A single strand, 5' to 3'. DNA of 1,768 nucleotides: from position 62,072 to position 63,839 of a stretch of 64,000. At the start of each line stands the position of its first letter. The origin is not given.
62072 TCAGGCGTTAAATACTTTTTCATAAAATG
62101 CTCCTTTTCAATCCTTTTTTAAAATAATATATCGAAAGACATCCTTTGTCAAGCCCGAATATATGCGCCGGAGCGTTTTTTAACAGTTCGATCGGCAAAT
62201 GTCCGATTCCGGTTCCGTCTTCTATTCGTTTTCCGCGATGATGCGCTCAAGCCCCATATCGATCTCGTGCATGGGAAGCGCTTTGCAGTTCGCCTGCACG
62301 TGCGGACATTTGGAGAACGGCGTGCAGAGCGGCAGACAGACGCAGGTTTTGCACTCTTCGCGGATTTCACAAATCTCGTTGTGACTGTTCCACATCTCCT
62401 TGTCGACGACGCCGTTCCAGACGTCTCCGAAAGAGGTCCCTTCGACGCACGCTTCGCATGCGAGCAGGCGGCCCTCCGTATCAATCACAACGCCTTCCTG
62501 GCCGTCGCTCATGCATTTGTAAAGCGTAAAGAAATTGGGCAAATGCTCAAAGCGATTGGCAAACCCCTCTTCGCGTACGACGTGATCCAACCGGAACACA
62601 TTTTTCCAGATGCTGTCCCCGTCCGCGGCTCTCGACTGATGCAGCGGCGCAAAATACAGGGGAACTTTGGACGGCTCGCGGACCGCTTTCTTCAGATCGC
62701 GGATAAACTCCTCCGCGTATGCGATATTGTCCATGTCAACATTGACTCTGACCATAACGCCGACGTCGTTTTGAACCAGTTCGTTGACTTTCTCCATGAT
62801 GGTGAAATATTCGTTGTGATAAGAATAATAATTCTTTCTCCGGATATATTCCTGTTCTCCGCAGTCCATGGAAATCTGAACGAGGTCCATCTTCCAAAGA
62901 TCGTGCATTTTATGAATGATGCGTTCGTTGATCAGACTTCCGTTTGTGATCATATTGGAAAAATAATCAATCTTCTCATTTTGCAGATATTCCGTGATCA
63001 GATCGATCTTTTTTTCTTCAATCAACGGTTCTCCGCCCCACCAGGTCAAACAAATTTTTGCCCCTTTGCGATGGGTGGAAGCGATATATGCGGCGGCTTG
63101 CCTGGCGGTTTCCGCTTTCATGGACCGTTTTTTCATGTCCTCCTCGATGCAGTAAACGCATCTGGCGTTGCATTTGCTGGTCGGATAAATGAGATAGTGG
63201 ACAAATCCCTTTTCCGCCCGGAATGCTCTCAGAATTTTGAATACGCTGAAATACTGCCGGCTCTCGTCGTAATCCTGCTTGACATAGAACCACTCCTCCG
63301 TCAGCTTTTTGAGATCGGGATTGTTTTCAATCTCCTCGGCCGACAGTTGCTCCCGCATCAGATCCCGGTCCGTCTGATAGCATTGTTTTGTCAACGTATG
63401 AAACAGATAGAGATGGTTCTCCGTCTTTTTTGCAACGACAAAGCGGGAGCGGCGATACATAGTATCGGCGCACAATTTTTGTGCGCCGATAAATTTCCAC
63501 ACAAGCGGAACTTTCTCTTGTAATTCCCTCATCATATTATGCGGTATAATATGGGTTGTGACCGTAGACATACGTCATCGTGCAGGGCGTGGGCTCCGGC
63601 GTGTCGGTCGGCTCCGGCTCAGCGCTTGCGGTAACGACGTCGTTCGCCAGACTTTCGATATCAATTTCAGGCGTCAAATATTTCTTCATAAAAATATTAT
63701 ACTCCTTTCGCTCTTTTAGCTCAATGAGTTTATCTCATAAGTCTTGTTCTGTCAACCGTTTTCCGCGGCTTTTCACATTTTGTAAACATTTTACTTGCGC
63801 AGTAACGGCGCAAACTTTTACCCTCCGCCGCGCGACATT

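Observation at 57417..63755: Four radical SAM/SPASM maturases interleaved with four leader-sharing short peptides: a multi-precursor RiPP locus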

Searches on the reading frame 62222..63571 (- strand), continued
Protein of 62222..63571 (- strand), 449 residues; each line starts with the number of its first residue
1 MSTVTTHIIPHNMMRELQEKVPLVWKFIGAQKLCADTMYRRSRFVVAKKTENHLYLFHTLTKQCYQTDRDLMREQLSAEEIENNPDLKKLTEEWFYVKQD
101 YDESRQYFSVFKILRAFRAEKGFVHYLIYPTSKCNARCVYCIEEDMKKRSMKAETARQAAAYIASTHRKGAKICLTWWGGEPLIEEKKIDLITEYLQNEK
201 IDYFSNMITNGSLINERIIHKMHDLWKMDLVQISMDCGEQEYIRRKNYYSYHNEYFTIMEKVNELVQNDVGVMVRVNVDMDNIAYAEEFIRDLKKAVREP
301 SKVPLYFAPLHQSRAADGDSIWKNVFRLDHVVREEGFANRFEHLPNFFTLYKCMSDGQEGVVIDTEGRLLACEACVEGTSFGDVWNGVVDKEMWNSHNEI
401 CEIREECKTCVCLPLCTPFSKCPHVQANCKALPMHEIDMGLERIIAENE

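Call 88: find_related_loci(query=A1, collection=viral_contigs, flank=5000)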
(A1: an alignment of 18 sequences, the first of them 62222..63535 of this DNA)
Query A1 (437 aa) in viral_contigs; peptide patterns used: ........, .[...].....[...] (x = any residue, [..] = any of these).
90 stretches matched a pattern; 40 encode a relative of the query (tblastn E <= 1e-3); 40 distinct loci.
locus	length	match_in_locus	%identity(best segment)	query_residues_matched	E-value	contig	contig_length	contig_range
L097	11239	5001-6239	28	2-416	2e-47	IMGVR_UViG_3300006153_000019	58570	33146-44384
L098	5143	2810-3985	29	27-412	1e-43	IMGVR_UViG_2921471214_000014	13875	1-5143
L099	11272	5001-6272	27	2-410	4e-41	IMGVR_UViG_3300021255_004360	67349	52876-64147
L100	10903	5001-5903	31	114-419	4e-40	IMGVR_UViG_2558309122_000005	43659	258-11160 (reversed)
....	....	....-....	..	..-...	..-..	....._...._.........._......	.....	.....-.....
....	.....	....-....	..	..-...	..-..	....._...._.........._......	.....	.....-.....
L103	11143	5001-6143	27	51-411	5e-37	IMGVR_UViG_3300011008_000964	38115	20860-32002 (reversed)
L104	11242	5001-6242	25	14-417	9e-33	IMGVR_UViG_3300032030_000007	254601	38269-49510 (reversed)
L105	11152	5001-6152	27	27-404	6e-32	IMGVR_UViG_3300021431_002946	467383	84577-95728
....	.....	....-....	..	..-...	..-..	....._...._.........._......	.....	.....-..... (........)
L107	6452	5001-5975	25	78-411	5e-26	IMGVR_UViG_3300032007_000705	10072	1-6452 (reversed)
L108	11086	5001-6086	24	70-431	1e-23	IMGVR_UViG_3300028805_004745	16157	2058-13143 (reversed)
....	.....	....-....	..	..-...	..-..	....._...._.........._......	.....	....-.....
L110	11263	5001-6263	22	27-432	4e-21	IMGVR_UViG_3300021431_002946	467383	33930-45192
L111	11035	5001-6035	26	76-410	9e-21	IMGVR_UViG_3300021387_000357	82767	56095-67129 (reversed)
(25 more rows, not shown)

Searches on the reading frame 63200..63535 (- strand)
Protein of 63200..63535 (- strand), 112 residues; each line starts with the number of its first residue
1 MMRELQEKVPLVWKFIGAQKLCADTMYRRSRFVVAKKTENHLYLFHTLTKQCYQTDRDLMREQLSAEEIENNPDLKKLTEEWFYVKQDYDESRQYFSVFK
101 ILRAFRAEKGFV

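Call 65: search_protein_families(library=pfam, alignment_id=A6, max_evalue=10)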
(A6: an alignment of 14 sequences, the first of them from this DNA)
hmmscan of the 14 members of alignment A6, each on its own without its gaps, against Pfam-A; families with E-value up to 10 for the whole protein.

A. member 1, seq(112 aa): 2 families
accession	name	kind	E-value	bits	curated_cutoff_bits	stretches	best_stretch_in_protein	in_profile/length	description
PF24830.1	DUF7714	-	0.069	12.7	25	1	19-71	19-67/280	Family of unknown function (DUF7714)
PF09501.15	Bac_small_YrzI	-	0.082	13.5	23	1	61-89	14-42/45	Probable sporulation protein (Bac_small_yrzI)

B. families by the number of members that match (of 14 scanned): 11 families
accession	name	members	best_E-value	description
PF02735.22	Ku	1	0.0085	Ku70/Ku80 beta-barrel domain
PF00397.32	WW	1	0.026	WW domain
PF22935.1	RM44_endonuclase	1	0.053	Large ribosomal subunit protein mL44, endonuclease domain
PF24830.1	DUF7714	1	0.069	Family of unknown function (DUF7714)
PF09501.15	Bac_small_YrzI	1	0.082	Probable sporulation protein (Bac_small_yrzI)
PF18109.6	Fer4_24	1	0.099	Ferredoxin I 4Fe-4S cluster domain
PF05342.19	Peptidase_M26_N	1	0.14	M26 IgA1-specific Metallo-endopeptidase N-terminal region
PF23737.1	HTH_71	1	0.15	HTH 3-helical bundle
PF14317.12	YcxB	1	0.17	YcxB-like protein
PF23518.1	WW_2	1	0.2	WW domain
PF21847.1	DUF6906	1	0.28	Domain of unknown function (DUF6906)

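Call 72: predict_structure(alignment_id=A6)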
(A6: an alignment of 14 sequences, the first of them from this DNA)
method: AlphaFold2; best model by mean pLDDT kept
length: 112 residues; sequences in the alignment: 14
mean_pLDDT: 91.9   pTM: 0.83
mean pLDDT of the five models: 91.9, 91.6, 90.9, 89.9, 84.9
residues with pLDDT >= 90: 91; 70-90: 15; 50-70: 3; < 50: 3
segments of 3 or more residues with pLDDT < 50: 110-112
pLDDT, mean of each block of 10 residues (from residue 1): 95 92 96 96 96 95 97 97 96 90 72 36
secondary structure, 60 per line:
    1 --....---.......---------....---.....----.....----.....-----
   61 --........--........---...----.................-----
elements in order: E3-6 H10-16 E26-29 E33-37 E42-46 E51-55 E63-65 H66-70 H73-80 E84-86 H91-107

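Call 75: fold_search(model_id=the predicted structure, library=pdb)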
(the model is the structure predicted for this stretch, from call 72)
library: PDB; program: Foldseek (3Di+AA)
matches with E <= 10: 585; with E <= 0.001: 0
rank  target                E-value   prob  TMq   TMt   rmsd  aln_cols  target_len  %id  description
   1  8pz5_A                3.5e-02  0.92  0.40  0.13   6.5       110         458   11  Structure of ThcOx, solved at wavelength 3.099 A (released 2023-10-25)
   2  5v1v_A                6.9e-02  0.51  0.27  0.34  14.5       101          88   16  TbiB1 in Complex with the TbiA(alpha) Leader Peptide (released 2018-09-05)
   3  5v1u_A                1.1e-01  0.47  0.27  0.35  13.7        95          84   17  TbiB1 in Complex with the TbiA(beta) Leader Peptide (released 2018-09-05)
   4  5v1u_B                1.2e-01  0.33  0.24  0.31  14.1        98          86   16  TbiB1 in Complex with the TbiA(beta) Leader Peptide (released 2018-09-05)
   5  5v1u_C                3.0e-01  0.21  0.25  0.32  13.8        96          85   16  TbiB1 in Complex with the TbiA(beta) Leader Peptide (released 2018-09-05)
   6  5v1u_D                4.4e-01  0.18  0.25  0.33  13.2        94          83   16  TbiB1 in Complex with the TbiA(beta) Leader Peptide (released 2018-09-05)
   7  5v8w_A                6.7e-01  0.12  0.22  0.31  12.1        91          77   10  Crystal structure of human Integrator IntS9-IntS11 CTD complex (released 2017-04-12)
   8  6jx3_B                8.6e-01  0.08  0.20  0.25  13.7        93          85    9  Lasso peptide synthetase B1 complexed with the leader peptide (released 2019-06-26)
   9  8zop                  8.6e-01  0.08  0.17  0.08   8.3        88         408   12  Structure of FasV in complex with FAD (released 2025-04-02)
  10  7z0o_H                1.0e+00  0.12  0.23  0.16  12.6       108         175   12  Structure of transcription factor UAF in complex with TBP and 35S rRNA promoter DNA (released 2022-04-27)
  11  6b9x_B                1.1e+00  0.11  0.23  0.21  10.2        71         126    8  Crystal structure of Ragulator (released 2017-11-08)
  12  2vx8_C                1.1e+00  0.07  0.22  0.19  11.2       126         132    8  Vamp7 longin domain Hrb peptide complex (released 2008-09-16)
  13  7z5r_C                1.1e+00  0.07  0.22  0.10  13.1        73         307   12  Structure of the mouse 8-oxoguanine DNA Glycosylase mOGG1 in complex with ligand TH012035 (released 2023-03-22)
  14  4l1n                  1.2e+00  0.13  0.25  0.18  12.5        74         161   16  Crystal structure of a putative conserved lipoprotein (NT01CX_1156) from Clostridium novyi NT at 2.70 A resolution (released 2013-06-26)
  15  2vx8_A                1.2e+00  0.06  0.21  0.18  16.5       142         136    9  Vamp7 longin domain Hrb peptide complex (released 2008-09-16)
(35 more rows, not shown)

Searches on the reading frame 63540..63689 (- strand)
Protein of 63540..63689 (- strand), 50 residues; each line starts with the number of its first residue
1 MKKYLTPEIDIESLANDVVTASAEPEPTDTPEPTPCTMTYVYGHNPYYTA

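Call 21: find_homologous_proteins(query=A2, max_evalue=0.01)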
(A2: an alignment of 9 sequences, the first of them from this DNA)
Query A2 (9 sequences) (50 aa, profile of the alignment): 50 proteins with E <= 0.01 among 99 candidates.
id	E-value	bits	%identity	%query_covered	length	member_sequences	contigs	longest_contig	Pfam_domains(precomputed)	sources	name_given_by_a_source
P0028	1.0e-19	88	84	86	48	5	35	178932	-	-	-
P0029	3.1e-19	86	92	100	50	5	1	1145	-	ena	-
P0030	7.2e-19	85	94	64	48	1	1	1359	-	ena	-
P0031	1.3e-18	84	88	100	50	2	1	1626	-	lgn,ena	-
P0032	4.2e-18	83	94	100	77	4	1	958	-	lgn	-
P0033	1.8e-17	81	71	98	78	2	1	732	-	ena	-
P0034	2.1e-16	77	71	84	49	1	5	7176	-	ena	-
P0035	2.4e-16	77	77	86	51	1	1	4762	-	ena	-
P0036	1.4e-15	75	67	98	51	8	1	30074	-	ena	-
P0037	6.6e-14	69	68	76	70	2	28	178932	-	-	-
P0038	2.2e-13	68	68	76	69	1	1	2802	-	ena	-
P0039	3.2e-13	67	66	76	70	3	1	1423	-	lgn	-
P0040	3.8e-13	67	66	94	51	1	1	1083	-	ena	-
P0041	9.4e-11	59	43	60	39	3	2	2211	-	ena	-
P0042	9.1e-10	56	-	-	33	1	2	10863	-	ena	-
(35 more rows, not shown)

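Call 51: find_encoding_contigs(protein=P0035, flank=6000, max_places=3)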
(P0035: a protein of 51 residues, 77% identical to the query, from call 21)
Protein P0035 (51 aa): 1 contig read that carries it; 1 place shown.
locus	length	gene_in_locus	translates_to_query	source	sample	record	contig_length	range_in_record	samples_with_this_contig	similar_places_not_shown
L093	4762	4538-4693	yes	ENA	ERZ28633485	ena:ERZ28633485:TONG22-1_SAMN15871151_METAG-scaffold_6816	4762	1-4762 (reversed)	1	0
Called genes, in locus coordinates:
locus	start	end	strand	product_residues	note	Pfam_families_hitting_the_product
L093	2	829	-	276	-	?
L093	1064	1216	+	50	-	-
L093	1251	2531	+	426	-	PF04055:Radical_SAM, PF13353:Fer4_12 (faint)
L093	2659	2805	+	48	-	-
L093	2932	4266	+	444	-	PF13353:Fer4_12 (weak), PF04055:Radical_SAM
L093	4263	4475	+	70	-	-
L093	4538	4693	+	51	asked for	-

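Call 52: find_encoding_contigs(protein=P0030, flank=6000, max_places=3)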
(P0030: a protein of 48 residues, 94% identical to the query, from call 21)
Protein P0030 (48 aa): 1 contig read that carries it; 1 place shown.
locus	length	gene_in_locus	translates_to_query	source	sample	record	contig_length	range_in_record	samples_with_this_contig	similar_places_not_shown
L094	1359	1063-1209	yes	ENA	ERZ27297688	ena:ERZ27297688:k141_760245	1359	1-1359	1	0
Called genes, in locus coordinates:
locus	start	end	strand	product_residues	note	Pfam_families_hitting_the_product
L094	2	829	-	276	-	?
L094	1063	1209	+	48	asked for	-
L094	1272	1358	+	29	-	?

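Call 53: find_encoding_contigs(protein=P0032, flank=6000, max_places=3)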
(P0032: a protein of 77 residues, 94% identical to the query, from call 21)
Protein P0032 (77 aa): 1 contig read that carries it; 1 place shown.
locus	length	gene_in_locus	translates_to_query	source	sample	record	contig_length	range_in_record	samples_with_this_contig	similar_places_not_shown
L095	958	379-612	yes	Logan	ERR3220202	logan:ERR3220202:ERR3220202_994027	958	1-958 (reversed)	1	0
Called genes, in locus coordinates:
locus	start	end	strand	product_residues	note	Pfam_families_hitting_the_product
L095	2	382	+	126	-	?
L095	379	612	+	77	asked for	-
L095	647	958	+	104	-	?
